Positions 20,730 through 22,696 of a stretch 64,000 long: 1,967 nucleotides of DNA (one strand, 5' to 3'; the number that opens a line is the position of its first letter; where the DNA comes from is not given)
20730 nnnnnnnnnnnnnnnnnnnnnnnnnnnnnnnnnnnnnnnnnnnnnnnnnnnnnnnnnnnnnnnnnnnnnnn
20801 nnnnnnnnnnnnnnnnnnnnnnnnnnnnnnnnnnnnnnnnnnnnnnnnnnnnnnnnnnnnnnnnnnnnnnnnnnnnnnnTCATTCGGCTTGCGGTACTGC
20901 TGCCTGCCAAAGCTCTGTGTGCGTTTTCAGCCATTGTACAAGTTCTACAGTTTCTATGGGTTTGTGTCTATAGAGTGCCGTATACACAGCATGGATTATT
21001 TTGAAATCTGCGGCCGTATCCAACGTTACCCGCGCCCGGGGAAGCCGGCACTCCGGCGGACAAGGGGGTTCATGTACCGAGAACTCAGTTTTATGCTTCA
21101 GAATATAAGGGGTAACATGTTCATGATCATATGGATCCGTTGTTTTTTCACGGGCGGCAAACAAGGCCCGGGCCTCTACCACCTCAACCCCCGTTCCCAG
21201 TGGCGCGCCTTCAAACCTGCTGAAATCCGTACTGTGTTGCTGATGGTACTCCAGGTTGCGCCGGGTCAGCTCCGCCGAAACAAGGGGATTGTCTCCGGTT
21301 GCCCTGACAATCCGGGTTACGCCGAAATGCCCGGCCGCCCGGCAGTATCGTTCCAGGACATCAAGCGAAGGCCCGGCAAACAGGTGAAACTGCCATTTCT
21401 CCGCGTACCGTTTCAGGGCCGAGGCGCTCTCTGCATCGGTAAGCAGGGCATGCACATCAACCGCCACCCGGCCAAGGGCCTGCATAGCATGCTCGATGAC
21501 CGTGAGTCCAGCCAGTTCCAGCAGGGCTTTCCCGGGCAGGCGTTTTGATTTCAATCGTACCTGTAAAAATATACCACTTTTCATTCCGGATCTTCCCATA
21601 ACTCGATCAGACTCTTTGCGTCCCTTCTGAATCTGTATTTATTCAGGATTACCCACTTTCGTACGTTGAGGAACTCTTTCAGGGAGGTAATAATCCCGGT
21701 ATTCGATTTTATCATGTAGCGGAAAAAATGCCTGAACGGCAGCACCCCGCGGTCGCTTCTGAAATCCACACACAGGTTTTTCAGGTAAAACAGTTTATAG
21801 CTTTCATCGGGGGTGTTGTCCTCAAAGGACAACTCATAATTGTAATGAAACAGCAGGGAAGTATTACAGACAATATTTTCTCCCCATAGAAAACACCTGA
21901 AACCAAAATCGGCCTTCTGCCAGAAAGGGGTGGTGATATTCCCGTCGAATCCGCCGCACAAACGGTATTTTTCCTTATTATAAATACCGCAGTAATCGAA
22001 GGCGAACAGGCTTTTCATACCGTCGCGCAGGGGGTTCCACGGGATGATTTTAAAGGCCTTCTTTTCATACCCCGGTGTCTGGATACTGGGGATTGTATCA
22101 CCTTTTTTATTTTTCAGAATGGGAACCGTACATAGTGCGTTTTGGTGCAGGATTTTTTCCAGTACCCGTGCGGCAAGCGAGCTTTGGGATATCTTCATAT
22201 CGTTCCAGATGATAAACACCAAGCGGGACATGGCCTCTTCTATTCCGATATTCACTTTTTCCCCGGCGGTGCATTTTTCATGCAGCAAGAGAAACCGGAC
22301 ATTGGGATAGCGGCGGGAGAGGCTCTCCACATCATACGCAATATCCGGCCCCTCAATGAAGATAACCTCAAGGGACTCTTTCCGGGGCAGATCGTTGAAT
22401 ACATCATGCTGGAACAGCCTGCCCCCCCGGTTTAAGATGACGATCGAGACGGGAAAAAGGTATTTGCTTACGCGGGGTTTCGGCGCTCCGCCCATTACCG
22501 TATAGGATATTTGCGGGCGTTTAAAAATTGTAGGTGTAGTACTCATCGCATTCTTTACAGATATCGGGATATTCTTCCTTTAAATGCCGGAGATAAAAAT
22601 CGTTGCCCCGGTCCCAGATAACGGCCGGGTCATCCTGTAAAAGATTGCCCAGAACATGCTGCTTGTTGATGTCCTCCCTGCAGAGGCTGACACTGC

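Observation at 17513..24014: Five-gene overlapping operon that looks like a non-canonical nonulosonic-acid (pseudaminic/legionaminic-type) modification pathway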

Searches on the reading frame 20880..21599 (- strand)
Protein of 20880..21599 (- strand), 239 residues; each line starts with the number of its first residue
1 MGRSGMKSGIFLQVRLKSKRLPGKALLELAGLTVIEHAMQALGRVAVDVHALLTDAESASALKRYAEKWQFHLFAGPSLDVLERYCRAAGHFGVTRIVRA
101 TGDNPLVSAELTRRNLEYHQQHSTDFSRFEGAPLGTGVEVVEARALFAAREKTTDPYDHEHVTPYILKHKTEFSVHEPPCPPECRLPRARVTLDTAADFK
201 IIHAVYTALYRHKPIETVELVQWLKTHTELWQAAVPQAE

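Call 3: search_protein_families(library=pfam, proteins=[window:20880-21599:-], max_evalue=0.01)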
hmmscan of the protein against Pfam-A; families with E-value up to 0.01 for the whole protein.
window:20880-21599:- (239 aa): 2 families
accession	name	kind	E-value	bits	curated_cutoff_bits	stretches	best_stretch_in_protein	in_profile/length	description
PF02348.25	CTP_transf_3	-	8.3e-24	85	22.6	1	12-231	4-195/217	Cytidylyltransferase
PF12804.13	NTP_transf_3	-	6.7e-06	26.8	27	1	23-126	15-118/160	MobA-like NTP transferase domain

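Call 4: search_protein_families(library=ncbifam, proteins=[window:20880-21599:-], max_evalue=0.01)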
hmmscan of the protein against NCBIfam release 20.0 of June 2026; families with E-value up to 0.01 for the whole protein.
window:20880-21599:- (239 aa): 6 families
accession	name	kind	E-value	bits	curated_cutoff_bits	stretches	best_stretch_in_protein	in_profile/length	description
TIGR04321.1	spiroSPASM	subfamily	1.4e-07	30.6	250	1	88-232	85-227/510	spiro-SPASM protein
NF003952.0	PRK05450.1-5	subfamily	2.7e-07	30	193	1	14-123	9-120/250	3-deoxy-manno-octulosonate cytidylyltransferase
NF009905.0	PRK13368.1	subfamily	3.1e-07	30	255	1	10-118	5-113/243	3-deoxy-manno-octulosonate cytidylyltransferase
TIGR00466.1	kdsB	equivalog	7.7e-05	22.2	155.2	1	10-122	5-119/241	3-deoxy-manno-octulosonate cytidylyltransferase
NF003948.0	PRK05450.1-1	equivalog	9.4e-05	21.7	281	1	8-125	6-126/248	3-deoxy-manno-octulosonate cytidylyltransferase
NF003950.0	PRK05450.1-3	subfamily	0.0059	16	234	0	7-57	2-53/248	3-deoxy-manno-octulosonate cytidylyltransferase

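Call 28: search_solved_structures(query=window:20880-21599:-, max_evalue=1)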
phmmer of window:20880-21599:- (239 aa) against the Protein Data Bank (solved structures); distinct sequences matched with E-value up to 1: 14.
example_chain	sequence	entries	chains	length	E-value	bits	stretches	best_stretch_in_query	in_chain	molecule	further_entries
6oew_A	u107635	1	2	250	2.9e-18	69.7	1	5-230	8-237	Cytidylyltransferase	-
3tqd_A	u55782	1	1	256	0.00035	23.6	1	5-123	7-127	3-deoxy-manno-octulosonate cytidylyltransferase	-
3jtj_A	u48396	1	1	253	0.012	18.6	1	11-114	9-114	3-deoxy-manno-octulosonate cytidylyltransferase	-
3k8d_A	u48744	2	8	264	0.029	17.4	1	6-121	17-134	3-deoxy-manno-octulosonate cytidylyltransferase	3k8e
1vh1_A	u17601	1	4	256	0.049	16.6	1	10-121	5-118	3-deoxy-manno-octulosonate cytidylyltransferase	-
4xwi_A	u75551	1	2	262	0.083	15.8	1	11-112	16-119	3-deoxy-manno-octulosonate cytidylyltransferase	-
3duv_A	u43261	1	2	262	0.15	15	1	10-65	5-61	3-deoxy-manno-octulosonate cytidylyltransferase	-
8ees_A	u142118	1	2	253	0.15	15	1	10-118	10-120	3-deoxy-manno-octulosonate cytidylyltransferase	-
1gq9_A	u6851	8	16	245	0.16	14.9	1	8-46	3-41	3-DEOXY-MANNO-OCTULOSONATE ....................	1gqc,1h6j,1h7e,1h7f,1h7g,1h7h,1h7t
1vh3_A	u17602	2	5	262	0.2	14.6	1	10-65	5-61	3-deoxy-manno-octulosonate cytidylyltransferase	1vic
4aaw_A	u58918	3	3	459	0.3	14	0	16-124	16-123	BIFUNCTIONAL PROTEIN GLMU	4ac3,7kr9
6gcs_c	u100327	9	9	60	0.51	13.3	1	112-160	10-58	NB2M SUBUNIT | Subunit NB2M of NADH:Ubiquinone Oxidoreductase (Complex I)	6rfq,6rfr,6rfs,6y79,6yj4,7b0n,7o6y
4fcu_A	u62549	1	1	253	0.84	12.6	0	10-114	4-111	3-deoxy-manno-octulosonate cytidylyltransferase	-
6plj_A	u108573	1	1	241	0.92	12.4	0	24-124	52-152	nucleotidyl transferase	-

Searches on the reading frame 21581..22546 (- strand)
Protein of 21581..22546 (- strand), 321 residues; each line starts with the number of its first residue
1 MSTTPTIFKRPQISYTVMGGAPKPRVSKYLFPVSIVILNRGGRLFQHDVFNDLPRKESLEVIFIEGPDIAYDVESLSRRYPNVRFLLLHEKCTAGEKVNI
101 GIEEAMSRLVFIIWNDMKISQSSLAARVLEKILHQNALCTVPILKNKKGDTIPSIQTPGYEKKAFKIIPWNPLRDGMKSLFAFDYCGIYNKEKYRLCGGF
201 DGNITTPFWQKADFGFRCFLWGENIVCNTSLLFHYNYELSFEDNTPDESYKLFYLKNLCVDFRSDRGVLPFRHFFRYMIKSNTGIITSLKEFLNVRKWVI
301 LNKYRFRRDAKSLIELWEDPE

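Call 3: search_protein_families(library=pfam, proteins=[window:21581-22546:-], max_evalue=0.01)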
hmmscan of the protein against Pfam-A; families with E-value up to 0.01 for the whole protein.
window:21581-22546:- (321 aa): 0 families

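Call 4: search_protein_families(library=ncbifam, proteins=[window:21581-22546:-], max_evalue=0.01)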
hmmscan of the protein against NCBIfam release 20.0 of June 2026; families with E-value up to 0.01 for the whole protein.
window:21581-22546:- (321 aa): 0 families

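Call 30: find_homologous_proteins(query=window:21581-22546:-)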
Query window:21581-22546:- (321 aa): 62 proteins with E <= 0.001 among 1315 candidates.
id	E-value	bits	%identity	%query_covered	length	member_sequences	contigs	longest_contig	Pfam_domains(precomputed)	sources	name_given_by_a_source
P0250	7.0e-220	747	99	100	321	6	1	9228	-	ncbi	ncbi:MAG: hypothetical protein P8107_01590 [Spirochaetia bacterium]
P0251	2.9e-181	620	81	100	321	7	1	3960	-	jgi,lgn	-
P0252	3.3e-181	620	80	100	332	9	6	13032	-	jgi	jgi:hypothetical protein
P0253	3.6e-176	604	79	100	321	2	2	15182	-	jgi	jgi:hypothetical protein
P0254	1.2e-166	572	74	100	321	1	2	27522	-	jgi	jgi:hypothetical protein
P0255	8.6e-125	435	58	100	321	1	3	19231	-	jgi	jgi:hypothetical protein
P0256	4.0e-123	429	57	100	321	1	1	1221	-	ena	-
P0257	3.1e-121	423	58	100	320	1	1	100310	-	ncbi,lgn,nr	ncbi:MAG: hypothetical protein JW904_05705 [Spirochaetales bacterium]|nr:hypothetical protein [Spiro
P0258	1.8e-120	420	55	100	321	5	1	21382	-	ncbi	-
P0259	2.2e-119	417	56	100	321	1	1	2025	-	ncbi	-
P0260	3.5e-119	416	55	100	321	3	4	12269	-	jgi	jgi:hypothetical protein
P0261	4.2e-119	416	56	100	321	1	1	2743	-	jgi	jgi:hypothetical protein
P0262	8.1e-119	415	53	100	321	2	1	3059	-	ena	-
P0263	3.1e-114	400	53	100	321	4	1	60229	-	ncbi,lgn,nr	ncbi:MAG: hypothetical protein JXD23_12720 [Spirochaetales bacterium]|nr:hypothetical protein [Spiro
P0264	2.1e-113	397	59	90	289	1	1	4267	-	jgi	jgi:hypothetical protein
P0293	6.6e-91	323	44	100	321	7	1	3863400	-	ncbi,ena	-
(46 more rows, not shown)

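Call 38: predict_structure(alignment_id=A2)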
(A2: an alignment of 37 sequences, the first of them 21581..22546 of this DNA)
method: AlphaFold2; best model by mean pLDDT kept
length: 321 residues; sequences in the alignment: 37
mean_pLDDT: 87.2   pTM: 0.89
mean pLDDT of the five models: 87.2, 87.0, 86.5, 85.8, 85.8
residues with pLDDT >= 90: 203; 70-90: 83; 50-70: 25; < 50: 10
segments of 3 or more residues with pLDDT < 50: 1-9
pLDDT, mean of each block of 10 residues (from residue 1): 41 82 72 91 67 75 83 84 91 94 94 92 89 95 96 91 82 94 97 94 94 95 95 91 89 94 94 92 91 95 93 67 49
secondary structure, 60 per line:
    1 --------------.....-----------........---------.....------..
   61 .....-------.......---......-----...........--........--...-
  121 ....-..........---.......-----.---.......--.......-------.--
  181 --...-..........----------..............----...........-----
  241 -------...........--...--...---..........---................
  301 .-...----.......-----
elements in order: E15-19 E31-38 H48-52 E59-65 H73-79 E83-88 H94-104 E107-114 E117-119 H121-124 H126-135 E139-145 E155-161 E164-170 E187-190 H191-196 H207-220 E225-235 H248-258 E261-263 E266-268 H272-281 H285-301 H310-316

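Call 69: search_protein_representatives(alignment_id=A2)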
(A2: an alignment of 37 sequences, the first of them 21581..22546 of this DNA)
Query: 37 sequences, 321 profile positions. Proteins with E-value up to 0.001 (for the whole library): 2564; up to 1e-10: 406; up to 1e-30: 198. The best 150 are listed.
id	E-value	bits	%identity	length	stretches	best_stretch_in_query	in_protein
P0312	9.1e-130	448.7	-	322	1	1-320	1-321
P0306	1.4e-123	428.3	-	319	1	1-320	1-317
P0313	7.0e-122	422.8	-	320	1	1-320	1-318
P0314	2.5e-116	404.5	-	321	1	1-318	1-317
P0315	2.5e-115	401.2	-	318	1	1-319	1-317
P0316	8.4e-115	399.5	-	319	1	1-319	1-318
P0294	1.7e-114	398.5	-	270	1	53-321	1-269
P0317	2.6e-113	394.6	-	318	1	1-320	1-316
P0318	7.7e-112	389.8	-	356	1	1-319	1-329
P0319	4.9e-111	387.1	-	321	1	1-318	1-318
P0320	9.9e-111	386.1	-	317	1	1-321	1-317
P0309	5.6e-108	377.1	-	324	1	1-321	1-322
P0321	4.3e-106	370.9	-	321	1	1-320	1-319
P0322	2.5e-105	368.4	-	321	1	1-319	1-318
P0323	1.4e-104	365.9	-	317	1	1-319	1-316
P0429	5.8e-67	242.3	-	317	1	1-319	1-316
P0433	1.2e-65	238.0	-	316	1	11-318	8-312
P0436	2.5e-64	233.7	-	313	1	4-319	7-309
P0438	2.5e-62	227.1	-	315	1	8-318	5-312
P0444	2.2e-59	217.4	-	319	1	1-317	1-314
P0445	9.1e-59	215.4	-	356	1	1-319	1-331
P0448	1.9e-57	211.1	-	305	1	12-321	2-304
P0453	3.0e-55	203.8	-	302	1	13-318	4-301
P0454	9.9e-55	202.1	-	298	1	15-319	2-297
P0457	4.7e-52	193.3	-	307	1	14-317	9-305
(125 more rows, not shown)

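Call 70: list_cluster_members(proteins=[P0457, P0454, P0453, P0448, P0445, P0444, P0438, P0436, P0433, P0429])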
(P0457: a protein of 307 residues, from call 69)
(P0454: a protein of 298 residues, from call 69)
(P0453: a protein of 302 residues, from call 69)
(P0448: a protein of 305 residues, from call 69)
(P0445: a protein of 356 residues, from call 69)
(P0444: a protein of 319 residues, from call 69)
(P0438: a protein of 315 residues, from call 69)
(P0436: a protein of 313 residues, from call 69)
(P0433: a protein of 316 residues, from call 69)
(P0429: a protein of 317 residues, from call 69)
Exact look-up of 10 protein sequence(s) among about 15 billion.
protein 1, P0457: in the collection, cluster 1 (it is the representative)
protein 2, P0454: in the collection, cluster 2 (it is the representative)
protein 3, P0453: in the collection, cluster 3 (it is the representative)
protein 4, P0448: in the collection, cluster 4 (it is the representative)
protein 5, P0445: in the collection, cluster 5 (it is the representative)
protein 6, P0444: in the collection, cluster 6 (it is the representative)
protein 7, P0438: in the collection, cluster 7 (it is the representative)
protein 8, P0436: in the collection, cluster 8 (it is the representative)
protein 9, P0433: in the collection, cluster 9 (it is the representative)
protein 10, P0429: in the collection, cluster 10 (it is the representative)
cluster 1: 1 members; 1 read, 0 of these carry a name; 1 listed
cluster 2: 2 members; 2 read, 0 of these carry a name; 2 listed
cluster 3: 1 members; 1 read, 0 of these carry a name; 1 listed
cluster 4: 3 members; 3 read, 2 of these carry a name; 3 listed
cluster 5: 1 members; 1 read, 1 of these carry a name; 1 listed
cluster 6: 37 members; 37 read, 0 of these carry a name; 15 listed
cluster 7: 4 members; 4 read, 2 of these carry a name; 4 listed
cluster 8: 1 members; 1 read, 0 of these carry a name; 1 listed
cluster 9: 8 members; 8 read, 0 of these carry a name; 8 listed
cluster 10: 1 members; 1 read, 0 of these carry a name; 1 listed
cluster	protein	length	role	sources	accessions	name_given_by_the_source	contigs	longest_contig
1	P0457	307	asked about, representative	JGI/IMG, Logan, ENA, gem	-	-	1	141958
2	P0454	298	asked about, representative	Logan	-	-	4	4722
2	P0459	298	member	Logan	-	-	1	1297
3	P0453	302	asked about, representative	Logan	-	-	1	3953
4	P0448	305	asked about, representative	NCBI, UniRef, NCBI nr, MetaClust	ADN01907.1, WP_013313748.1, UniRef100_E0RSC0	hypothetical protein [Spirochaeta thermophila] | Glycosyltransferase n=1 Tax=Winmispira thermophila (strain ATCC 49972 / DSM 6192 / RI ... | 665571.STHERM_c09610 NOG15974 ""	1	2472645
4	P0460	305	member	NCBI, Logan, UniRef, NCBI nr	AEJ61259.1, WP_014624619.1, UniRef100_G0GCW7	hypothetical protein Spith_0986 [Spirochaeta thermophila DSM 6578] | Glycosyltransferase n=1 Tax=Winmispira thermophila (strain ATCC 700085 / DSM 6578 / ... | hypothetical protein [Spirochaeta thermophila]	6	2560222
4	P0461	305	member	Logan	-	-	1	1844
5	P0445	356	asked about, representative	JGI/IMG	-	hypothetical protein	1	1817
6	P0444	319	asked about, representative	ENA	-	-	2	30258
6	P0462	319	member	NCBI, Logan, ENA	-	-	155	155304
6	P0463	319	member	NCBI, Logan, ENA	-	-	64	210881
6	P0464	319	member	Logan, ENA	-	-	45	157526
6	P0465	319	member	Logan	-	-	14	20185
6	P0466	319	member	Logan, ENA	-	-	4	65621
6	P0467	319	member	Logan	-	-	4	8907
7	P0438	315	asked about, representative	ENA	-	-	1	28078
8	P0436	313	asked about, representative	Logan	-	-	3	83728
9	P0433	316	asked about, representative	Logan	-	-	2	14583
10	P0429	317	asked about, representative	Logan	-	-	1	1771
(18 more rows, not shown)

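Call 79: find_encoding_contigs(protein=P0293, flank=10000, max_places=2)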
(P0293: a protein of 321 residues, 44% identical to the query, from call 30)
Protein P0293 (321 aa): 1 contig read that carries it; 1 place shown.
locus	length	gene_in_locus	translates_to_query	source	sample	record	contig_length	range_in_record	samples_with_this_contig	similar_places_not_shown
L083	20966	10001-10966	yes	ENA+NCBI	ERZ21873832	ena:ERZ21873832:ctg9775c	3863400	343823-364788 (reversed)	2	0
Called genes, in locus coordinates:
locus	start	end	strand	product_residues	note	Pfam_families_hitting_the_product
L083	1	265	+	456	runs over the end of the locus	PF14842:FliG_N, PF14841:FliG_M, PF01706:FliG_C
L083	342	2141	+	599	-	PF01411:tRNA-synt_2c, PF07973:tRNA_SAD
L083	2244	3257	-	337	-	PF04055:Radical_SAM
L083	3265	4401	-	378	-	-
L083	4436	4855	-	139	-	-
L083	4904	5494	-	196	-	PF00475:IGPD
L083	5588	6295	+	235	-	-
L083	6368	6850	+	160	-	PF02643:DUF192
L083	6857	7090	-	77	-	PF02609:Exonuc_VII_S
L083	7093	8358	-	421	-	PF13742:tRNA_anti_2, PF01336:tRNA_anti-codon, PF02601:Exonuc_VII_L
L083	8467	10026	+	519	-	PF04055:Radical_SAM (weak), PF13186:SPASM (weak)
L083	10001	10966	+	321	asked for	-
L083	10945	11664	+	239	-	PF02348:CTP_transf_3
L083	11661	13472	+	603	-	PF13489:Methyltransf_23, PF13847:Methyltransf_31, PF08241:Methyltransf_11, PF08242:Methyltransf_12, PF13649:Methyltransf_25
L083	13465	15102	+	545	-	PF01071:GARS_A (weak), PF02655:ATP-grasp_3, PF02786:CPSase_L_D2 (weak), PF07478:Dala_Dala_lig_C (weak), PF13535:ATP-grasp_4, PF18603:LAL_C2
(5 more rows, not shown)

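Call 86: search_protein_families(library=pfam, alignment_id=A2, max_evalue=1)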
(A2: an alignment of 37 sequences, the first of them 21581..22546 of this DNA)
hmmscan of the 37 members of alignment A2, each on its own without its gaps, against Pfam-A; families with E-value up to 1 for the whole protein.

A. member 1, window:21581-22546:- (321 aa): 1 family
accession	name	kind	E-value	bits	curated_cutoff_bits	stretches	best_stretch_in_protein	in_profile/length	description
PF12479.13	DUF3698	-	0.19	12.7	25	1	113-140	73-101/107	Protein of unknown function (DUF3698)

B. families by the number of members that match (of 37 scanned): 13 families
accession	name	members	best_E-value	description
PF00535.33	Glycos_transf_2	9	1.6e-05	Glycosyl transferase family 2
PF12804.13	NTP_transf_3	4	0.0093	MobA-like NTP transferase domain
PF09904.15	HTH_43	1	0.0063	Winged helix-turn helix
PF13489.12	Methyltransf_23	1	0.036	Methyltransferase domain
PF07621.16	DUF1582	1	0.037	Protein of unknown function (DUF1582)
PF01212.27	Beta_elim_lyase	1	0.071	Beta-eliminating lyase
PF11506.14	DUF3217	1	0.095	Protein of unknown function (DUF3217)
PF13506.12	Glyco_transf_21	1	0.13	Glycosyl transferase family 21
PF12380.14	Peptidase_C62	1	0.18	Gill-associated viral 3C-like peptidase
PF12479.13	DUF3698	1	0.19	Protein of unknown function (DUF3698)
PF12525.13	DUF3726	1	0.2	Protein of unknown function (DUF3726)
PF25505.1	ARM_CPL3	1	0.21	CPL3 ARM repeat domain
PF06092.17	DUF943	1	0.23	Enterobacterial putative membrane protein (DUF943)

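Call 87: search_solved_structures(query=A2, max_evalue=1, show_alignments=1)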
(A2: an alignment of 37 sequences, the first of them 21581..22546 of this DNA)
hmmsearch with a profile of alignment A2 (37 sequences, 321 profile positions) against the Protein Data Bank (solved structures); distinct sequences matched with E-value up to 1: 2.
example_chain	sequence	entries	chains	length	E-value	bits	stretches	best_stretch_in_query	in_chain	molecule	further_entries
4qq0_A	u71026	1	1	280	0.2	13.8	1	57-89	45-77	Adenylate cyclase-like protein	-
1t6t_1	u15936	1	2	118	0.21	13.7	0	52-118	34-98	putative protein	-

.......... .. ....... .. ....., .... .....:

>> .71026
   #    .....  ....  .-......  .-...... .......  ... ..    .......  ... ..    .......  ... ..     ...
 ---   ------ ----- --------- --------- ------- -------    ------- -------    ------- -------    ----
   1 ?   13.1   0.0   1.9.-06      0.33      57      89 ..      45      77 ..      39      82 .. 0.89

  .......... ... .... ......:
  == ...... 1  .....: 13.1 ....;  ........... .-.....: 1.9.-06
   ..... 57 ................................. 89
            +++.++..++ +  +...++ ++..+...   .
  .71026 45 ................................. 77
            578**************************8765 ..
